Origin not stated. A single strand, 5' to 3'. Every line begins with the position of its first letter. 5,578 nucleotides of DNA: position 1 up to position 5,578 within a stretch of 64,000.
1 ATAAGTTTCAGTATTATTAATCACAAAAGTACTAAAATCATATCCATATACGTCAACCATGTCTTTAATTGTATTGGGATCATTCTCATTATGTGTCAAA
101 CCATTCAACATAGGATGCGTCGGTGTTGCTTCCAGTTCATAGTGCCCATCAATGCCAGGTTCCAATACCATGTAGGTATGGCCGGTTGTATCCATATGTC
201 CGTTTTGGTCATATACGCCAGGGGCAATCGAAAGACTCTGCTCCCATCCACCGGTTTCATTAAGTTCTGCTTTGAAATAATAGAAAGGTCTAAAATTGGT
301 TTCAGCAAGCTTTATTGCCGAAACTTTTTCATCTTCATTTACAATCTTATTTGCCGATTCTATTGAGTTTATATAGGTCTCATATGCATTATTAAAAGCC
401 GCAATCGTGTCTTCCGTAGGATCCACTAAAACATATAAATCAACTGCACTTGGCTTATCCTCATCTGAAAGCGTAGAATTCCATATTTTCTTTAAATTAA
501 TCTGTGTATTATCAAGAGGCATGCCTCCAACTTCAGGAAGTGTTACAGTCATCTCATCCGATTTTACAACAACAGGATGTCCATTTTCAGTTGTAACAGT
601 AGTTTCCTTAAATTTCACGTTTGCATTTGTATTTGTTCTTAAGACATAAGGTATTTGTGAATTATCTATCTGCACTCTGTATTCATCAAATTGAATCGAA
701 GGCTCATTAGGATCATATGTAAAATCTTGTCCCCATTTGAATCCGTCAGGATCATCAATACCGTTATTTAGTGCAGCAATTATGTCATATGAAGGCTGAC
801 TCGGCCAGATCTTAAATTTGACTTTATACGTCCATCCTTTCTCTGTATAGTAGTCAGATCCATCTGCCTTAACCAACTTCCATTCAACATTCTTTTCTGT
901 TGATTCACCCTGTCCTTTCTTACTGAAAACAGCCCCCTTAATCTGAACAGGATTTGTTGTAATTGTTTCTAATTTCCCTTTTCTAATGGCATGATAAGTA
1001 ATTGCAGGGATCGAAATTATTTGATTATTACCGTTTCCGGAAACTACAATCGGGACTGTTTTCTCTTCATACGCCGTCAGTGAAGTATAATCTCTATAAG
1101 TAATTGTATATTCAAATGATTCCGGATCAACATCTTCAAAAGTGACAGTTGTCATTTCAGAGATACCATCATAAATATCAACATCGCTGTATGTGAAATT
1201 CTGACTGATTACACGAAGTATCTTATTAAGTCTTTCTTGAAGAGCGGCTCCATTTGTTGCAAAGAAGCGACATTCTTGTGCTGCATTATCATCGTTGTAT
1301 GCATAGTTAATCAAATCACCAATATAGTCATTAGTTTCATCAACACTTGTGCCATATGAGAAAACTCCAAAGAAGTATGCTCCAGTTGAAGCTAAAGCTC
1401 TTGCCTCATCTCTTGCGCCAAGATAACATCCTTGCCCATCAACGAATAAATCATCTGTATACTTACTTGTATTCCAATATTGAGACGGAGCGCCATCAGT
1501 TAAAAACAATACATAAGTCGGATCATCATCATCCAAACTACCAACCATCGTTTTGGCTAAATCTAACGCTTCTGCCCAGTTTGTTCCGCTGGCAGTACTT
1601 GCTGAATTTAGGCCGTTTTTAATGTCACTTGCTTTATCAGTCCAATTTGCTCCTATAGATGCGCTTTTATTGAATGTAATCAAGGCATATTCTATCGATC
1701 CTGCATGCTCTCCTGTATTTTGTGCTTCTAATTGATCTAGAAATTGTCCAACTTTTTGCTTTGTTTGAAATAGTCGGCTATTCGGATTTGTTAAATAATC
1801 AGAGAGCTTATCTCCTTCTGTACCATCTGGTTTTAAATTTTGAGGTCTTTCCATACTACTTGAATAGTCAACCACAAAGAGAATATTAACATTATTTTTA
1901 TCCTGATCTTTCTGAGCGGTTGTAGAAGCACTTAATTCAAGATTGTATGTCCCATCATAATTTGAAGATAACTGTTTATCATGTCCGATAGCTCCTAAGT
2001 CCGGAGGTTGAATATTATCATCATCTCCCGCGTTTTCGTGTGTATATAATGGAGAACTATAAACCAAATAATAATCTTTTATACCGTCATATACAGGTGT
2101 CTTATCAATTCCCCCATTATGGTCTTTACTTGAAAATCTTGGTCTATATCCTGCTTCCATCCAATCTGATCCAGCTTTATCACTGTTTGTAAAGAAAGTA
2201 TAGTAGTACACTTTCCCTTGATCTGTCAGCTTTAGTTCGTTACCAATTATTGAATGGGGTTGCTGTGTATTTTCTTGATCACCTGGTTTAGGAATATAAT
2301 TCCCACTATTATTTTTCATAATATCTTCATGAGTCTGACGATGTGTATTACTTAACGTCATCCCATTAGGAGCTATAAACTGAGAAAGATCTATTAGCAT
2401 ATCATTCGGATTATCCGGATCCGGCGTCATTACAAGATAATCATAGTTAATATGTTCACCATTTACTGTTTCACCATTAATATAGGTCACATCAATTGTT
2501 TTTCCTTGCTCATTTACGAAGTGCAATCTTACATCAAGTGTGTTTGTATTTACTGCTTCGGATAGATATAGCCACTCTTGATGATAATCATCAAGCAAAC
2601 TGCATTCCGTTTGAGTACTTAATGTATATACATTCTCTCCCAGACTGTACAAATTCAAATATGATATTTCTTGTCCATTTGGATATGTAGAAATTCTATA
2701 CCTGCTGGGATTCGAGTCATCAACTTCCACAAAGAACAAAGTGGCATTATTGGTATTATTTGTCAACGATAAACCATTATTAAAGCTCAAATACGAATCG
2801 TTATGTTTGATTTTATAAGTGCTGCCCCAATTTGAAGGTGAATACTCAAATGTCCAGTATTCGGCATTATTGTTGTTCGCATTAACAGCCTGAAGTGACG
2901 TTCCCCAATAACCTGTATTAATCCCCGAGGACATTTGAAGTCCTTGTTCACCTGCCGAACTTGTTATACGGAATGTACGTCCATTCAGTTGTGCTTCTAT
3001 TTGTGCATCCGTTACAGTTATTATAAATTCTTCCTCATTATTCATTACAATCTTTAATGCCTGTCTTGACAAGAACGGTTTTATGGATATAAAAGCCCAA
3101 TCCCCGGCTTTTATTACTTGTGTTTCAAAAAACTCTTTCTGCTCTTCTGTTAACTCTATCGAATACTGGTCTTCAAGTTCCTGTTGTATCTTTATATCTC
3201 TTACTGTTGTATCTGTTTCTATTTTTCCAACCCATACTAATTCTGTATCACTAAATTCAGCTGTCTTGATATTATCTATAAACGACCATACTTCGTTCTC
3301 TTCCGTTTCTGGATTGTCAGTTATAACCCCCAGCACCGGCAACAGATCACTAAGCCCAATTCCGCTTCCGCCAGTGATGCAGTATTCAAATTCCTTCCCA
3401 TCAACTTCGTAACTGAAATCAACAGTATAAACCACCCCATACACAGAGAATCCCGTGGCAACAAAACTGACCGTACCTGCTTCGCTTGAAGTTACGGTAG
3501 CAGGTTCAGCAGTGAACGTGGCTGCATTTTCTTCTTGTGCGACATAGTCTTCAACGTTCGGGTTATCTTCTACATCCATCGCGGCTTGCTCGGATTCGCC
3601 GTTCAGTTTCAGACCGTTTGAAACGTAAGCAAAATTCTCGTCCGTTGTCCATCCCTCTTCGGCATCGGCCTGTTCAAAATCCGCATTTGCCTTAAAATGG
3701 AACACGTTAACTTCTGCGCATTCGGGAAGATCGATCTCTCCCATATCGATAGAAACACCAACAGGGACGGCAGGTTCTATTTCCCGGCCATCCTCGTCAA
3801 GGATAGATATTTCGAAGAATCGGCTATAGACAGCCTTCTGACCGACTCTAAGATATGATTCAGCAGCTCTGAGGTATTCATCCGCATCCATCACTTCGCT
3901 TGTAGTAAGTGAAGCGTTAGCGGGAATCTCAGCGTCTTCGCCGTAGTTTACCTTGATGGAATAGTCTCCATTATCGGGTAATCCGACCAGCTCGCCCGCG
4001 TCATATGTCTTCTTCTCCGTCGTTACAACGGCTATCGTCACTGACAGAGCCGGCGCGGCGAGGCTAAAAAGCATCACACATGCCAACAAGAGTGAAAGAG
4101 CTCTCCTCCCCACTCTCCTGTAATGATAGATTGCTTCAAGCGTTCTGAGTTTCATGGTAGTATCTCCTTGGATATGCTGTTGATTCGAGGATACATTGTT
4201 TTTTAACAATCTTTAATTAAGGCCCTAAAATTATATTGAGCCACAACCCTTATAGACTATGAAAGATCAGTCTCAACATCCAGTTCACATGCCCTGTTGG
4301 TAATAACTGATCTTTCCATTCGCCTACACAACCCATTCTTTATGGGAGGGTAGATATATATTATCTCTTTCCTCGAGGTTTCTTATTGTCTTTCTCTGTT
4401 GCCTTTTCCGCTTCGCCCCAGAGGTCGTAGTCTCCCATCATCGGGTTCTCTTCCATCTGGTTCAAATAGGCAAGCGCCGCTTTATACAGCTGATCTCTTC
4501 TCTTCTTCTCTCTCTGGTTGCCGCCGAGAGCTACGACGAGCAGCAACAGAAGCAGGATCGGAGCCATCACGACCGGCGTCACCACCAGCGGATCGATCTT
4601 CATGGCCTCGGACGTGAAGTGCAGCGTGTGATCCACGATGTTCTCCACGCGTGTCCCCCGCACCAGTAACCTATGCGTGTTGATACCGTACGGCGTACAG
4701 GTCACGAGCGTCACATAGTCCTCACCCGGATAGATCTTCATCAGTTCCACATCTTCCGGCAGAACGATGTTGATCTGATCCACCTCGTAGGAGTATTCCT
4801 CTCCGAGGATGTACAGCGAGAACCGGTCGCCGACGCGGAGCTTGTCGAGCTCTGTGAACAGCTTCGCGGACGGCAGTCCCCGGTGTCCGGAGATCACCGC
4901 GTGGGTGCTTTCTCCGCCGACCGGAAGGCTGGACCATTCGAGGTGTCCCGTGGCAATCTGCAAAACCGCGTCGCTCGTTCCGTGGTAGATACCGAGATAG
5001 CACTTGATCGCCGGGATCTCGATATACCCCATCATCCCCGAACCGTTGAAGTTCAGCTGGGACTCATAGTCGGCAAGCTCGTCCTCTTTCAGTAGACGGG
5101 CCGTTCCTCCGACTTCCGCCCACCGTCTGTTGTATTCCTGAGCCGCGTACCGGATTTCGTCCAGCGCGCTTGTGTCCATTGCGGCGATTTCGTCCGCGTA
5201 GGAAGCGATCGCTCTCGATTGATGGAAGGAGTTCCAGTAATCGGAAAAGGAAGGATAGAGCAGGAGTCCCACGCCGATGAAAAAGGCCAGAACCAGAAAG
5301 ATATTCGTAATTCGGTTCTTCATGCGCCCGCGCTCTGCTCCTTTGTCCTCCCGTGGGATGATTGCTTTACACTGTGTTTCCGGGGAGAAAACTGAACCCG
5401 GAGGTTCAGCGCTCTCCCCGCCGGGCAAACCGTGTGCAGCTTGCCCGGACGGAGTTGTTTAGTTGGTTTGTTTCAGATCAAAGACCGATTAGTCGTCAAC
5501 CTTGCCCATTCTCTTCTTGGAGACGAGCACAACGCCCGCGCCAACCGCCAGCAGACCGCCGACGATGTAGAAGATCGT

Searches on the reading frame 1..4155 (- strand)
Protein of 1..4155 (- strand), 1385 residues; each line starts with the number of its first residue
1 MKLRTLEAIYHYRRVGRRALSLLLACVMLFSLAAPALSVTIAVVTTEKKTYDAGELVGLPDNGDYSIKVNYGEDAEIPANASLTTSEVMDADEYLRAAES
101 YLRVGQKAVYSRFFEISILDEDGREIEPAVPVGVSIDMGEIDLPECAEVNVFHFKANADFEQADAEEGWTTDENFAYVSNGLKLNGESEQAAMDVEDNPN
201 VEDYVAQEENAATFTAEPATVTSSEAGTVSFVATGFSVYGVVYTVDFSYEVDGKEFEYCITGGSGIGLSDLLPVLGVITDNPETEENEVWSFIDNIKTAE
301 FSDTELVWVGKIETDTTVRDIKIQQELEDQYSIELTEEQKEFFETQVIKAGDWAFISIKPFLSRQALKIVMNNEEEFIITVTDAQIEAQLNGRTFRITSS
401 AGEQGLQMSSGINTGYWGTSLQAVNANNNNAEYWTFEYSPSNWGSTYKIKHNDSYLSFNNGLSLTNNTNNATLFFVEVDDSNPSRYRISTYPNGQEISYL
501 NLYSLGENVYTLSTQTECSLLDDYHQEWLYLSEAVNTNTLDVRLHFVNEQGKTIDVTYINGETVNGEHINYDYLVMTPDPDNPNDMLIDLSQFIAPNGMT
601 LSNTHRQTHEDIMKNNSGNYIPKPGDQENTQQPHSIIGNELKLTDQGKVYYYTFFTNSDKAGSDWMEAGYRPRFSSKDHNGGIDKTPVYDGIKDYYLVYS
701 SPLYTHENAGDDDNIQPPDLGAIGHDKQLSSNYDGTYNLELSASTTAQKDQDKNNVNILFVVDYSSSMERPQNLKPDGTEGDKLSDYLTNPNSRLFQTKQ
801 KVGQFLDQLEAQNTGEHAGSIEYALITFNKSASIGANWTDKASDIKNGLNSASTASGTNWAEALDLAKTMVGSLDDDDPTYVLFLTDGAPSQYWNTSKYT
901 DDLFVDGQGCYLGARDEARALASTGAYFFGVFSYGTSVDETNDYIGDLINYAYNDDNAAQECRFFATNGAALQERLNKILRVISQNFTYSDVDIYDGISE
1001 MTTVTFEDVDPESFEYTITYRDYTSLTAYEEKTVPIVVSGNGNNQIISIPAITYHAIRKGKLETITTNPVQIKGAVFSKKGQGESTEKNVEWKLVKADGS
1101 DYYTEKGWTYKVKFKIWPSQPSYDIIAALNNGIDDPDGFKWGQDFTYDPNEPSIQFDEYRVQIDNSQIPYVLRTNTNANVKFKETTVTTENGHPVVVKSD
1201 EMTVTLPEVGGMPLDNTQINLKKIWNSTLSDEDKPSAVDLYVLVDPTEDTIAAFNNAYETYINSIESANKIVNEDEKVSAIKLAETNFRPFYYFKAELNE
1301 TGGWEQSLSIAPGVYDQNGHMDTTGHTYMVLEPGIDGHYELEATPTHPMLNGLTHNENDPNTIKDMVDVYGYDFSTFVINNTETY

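Call 22: search_protein_families(library=pfam, proteins=[window:1-4155:-], max_evalue=0.1)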
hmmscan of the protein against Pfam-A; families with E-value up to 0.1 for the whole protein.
window:1-4155:- (1385 aa): 3 families
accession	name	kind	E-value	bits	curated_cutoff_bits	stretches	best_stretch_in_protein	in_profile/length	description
PF13519.12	VWA_2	-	1.4e-08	35.7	27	1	758-888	1-106/107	von Willebrand factor type A domain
PF00092.34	VWA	-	0.00014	22.6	23.8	1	757-892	1-117/174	von Willebrand factor type A domain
PF24558.1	DUF7604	-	0.0003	21.6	25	1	989-1196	1-146/147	Domain of unknown function (DUF7604)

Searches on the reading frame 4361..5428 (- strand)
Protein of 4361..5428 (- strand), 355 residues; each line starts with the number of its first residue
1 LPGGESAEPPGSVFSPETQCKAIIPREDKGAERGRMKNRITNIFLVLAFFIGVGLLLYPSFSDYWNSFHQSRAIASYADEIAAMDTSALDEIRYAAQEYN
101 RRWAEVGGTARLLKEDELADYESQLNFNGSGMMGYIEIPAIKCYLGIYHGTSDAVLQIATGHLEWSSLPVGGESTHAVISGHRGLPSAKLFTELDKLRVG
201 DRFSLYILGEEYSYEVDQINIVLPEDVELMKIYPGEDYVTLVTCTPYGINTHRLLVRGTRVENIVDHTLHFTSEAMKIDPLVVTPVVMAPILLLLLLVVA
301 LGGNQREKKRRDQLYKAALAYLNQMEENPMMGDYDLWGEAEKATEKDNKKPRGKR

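Call 3: search_protein_families(library=pfam, proteins=[window:4361-5428:-], max_evalue=1)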
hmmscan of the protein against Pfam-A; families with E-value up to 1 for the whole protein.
window:4361-5428:- (355 aa): 2 families
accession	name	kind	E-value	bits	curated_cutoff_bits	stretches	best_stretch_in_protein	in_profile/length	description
PF04203.18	Sortase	-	1.2e-23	83.6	26.6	1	136-261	1-125/125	Sortase domain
PF13800.11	Sigma_reg_N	-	0.076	13.7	26.3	1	32-81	5-53/91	Sigma factor regulator N-terminal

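Call 4: search_protein_families(library=ncbifam, proteins=[window:4361-5428:-], max_evalue=1)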
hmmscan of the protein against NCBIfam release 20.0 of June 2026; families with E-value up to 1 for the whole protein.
window:4361-5428:- (355 aa): 8 families
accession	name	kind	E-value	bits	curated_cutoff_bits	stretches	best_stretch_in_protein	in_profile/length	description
NF033745.1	class_C_sortase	subfamily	4.8e-77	258.6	160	1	46-260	2-220/220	class C sortase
TIGR01076.1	sortase_fam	subfamily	1.2e-45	154.7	39.35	1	134-262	1-129/136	sortase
NF058671.1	sortase_SrtD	exception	7.9e-20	71.3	140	1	96-247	44-171/187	class D sortase, LPxTATN-specific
NF033746.1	class_D_sortase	subfamily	7.8e-18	64.6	165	1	131-248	8-118/135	class D sortase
NF033747.1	class_E_sortase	subfamily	6.6e-16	58.8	160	1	50-260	10-205/211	class E sortase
TIGR03784.1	marine_sortase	equivalog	9.6e-08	31.8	158.25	1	136-249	54-161/174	class GN sortase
NF045937.1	MSC_0624_12TM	equivalog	0.13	10.8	70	1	38-78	203-243/445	MSC_0624 family F1-like ATPase-associated membrane protein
TIGR03274.1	methan_mark_7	hypoth_equivalog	0.14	11.2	349.15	1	222-289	161-228/302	methanogenesis marker 7 protein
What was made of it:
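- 4361..5323 (-): Class C sortase (the ORF extends to 5428; the likely start is the ATG at 5323). NF033745 scores 258.6 bits against a cut-off of 160 (call 4).
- The target itself matches no Pfam or NCBIfam model (calls 3, 4).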
